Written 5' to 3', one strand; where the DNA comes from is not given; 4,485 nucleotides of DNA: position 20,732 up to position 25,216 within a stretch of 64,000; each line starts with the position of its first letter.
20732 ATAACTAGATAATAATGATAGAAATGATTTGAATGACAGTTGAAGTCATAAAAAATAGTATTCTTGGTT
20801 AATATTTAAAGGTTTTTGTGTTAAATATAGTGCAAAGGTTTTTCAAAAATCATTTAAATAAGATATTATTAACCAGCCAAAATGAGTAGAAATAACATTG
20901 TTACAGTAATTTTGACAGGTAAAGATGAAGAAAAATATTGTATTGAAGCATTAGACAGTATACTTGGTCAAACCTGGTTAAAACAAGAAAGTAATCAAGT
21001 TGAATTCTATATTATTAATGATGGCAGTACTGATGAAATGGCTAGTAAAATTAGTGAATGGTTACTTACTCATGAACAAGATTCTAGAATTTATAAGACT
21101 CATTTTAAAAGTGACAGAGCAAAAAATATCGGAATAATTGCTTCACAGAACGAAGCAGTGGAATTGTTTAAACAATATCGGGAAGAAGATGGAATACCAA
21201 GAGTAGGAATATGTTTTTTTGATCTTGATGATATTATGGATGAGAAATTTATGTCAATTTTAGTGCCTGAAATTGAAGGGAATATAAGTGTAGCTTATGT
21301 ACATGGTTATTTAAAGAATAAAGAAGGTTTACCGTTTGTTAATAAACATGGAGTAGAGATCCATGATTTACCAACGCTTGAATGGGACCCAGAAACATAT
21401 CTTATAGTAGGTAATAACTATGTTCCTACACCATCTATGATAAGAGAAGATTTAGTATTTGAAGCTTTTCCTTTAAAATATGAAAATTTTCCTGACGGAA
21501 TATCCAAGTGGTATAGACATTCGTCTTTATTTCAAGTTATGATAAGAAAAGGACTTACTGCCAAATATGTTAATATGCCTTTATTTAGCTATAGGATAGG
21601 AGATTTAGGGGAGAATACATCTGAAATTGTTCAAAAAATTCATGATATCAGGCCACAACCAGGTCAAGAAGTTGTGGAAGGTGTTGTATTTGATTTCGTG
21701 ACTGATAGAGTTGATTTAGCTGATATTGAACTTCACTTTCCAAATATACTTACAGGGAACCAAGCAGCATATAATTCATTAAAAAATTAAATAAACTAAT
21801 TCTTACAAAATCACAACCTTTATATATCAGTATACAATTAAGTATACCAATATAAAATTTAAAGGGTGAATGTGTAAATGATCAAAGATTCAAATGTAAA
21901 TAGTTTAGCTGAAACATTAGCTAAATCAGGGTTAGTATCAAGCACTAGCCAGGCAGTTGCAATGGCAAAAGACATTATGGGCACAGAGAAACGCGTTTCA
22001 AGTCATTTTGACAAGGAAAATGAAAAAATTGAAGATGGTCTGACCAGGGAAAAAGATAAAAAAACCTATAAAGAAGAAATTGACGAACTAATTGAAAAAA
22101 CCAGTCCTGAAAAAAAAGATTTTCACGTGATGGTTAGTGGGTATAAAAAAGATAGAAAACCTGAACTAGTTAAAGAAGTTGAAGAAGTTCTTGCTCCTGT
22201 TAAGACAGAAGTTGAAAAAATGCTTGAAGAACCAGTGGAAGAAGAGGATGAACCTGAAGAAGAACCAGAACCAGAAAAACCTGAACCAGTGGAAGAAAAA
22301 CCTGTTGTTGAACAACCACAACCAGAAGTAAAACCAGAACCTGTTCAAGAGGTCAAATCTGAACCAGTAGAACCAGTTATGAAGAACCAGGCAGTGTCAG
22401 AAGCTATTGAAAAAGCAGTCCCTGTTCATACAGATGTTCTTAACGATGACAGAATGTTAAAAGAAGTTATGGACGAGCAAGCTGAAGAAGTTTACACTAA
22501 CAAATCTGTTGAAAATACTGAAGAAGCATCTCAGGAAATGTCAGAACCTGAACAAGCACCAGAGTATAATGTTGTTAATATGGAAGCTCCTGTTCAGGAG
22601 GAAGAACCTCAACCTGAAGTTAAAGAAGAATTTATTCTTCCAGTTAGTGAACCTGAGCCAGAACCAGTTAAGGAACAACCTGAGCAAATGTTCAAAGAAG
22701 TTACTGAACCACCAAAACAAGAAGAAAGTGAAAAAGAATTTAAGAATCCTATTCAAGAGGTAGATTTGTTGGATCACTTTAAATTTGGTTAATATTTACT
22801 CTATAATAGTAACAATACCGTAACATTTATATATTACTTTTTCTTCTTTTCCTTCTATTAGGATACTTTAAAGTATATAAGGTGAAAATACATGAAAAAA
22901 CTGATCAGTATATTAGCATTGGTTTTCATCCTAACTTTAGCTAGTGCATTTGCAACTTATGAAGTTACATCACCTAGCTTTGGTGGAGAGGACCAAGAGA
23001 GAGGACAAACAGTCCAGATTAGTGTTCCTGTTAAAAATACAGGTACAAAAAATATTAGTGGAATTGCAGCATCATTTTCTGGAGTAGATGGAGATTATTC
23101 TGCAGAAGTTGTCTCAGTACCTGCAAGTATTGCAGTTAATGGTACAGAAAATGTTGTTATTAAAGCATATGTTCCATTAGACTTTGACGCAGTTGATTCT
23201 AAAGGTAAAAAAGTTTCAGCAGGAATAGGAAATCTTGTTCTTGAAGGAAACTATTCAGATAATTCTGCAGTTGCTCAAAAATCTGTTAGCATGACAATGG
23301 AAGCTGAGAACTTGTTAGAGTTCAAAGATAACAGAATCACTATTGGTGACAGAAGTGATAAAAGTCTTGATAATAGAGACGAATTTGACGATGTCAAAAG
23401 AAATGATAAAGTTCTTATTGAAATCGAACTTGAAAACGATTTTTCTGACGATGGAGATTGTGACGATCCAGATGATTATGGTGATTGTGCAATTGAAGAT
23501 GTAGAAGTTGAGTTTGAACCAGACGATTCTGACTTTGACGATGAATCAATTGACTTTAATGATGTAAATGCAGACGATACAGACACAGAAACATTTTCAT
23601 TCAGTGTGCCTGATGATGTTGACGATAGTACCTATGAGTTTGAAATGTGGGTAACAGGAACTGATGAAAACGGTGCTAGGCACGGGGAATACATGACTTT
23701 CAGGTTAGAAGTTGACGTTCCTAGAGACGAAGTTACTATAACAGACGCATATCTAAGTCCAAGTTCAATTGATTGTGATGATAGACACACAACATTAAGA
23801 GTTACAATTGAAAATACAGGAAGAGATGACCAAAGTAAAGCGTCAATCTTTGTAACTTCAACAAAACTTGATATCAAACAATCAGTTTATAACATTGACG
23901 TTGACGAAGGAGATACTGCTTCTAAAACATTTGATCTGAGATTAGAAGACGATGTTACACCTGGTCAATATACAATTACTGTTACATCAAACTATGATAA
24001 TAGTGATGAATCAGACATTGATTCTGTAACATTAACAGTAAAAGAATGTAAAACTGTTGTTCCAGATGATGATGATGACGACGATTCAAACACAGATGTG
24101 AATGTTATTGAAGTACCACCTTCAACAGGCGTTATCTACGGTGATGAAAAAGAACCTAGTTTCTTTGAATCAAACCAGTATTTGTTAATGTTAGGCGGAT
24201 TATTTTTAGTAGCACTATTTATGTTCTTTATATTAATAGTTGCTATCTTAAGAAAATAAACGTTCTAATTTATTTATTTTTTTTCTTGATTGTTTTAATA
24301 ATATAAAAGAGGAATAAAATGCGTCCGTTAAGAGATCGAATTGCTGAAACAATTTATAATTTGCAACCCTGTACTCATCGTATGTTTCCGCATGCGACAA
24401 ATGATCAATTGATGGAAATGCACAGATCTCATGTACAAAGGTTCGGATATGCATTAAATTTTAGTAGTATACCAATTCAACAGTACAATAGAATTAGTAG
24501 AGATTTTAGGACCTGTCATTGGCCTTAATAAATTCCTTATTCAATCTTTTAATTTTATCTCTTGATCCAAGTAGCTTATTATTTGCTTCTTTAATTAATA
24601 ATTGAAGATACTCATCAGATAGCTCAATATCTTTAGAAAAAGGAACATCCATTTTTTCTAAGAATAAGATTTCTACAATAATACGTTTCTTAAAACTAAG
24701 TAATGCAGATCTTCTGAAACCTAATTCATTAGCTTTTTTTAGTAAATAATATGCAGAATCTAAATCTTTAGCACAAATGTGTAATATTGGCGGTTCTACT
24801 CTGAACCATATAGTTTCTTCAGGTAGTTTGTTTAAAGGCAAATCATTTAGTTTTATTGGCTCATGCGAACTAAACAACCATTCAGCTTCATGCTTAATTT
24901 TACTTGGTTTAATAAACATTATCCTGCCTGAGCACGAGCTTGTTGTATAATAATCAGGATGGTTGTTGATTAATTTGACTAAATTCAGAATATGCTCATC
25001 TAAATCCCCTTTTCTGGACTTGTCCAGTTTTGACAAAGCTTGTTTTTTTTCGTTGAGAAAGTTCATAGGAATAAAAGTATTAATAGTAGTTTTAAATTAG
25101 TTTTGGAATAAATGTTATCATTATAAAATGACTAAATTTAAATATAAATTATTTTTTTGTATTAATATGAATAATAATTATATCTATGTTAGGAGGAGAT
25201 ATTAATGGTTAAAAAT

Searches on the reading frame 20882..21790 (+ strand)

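Call 37: search_protein_families(library=pfam, proteins=[window:20882-21790:+], max_evalue=0.001)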
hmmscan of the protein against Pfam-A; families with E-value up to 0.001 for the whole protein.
window:20882-21790:+ (302 aa): 1 family
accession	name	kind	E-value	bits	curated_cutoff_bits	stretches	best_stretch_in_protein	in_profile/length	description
PF00535.33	Glycos_transf_2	-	1.5e-07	31.9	23.3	1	9-157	2-130/168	Glycosyl transferase family 2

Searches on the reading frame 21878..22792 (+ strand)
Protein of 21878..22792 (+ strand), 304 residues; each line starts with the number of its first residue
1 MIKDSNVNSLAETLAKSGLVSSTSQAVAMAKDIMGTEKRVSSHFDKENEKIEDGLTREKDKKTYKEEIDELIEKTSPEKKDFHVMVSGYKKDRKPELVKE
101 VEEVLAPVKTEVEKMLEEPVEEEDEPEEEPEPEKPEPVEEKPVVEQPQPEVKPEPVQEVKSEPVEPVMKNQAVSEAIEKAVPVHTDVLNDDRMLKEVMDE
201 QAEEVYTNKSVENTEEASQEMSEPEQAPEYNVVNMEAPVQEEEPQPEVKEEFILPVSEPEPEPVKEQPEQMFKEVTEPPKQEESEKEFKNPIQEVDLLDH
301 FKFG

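Call 37: search_protein_families(library=pfam, proteins=[window:21878-22792:+], max_evalue=0.001)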
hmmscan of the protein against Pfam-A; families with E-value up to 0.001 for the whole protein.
window:21878-22792:+ (304 aa): 0 families

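Call 42: search_protein_families(library=pfam, proteins=[window:21878-22792:+], max_evalue=5)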
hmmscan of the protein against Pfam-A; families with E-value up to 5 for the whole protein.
window:21878-22792:+ (304 aa): 3 families
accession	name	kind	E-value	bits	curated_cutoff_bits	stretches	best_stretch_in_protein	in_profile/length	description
PF17280.7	DUF5345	-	0.16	12.5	27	1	66-101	6-41/77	Family of unknown function (DUF5345)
PF18739.6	HEPN_Apea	-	0.22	12.4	24.4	1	58-116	19-76/136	Apea-like HEPN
PF04286.17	DUF445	-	0.37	11.1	33.8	1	2-207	100-305/368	Protein of unknown function (DUF445)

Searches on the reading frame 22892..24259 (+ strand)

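Call 37: search_protein_families(library=pfam, proteins=[window:22892-24259:+], max_evalue=0.001)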
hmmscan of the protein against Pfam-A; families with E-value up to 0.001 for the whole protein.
window:22892-24259:+ (455 aa): 1 family
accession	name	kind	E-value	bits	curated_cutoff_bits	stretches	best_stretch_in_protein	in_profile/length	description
PF07705.17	CARDB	-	5.4e-07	30.2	22.7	0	35-126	15-99/101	CARDB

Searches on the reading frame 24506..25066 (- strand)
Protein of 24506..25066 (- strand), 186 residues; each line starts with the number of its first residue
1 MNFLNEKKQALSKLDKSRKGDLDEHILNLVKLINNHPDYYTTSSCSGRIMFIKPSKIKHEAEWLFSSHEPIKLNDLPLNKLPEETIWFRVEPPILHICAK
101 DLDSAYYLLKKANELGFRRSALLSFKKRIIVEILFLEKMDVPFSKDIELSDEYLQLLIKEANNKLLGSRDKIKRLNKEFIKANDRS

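Call 37: search_protein_families(library=pfam, proteins=[window:24506-25066:-], max_evalue=0.001)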
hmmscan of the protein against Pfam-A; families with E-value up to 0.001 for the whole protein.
window:24506-25066:- (186 aa): 1 family
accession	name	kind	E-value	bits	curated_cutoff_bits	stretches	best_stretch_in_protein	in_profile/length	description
PF02676.19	TYW3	-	2.4e-45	154.9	27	1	6-179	2-209/211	Methyltransferase TYW3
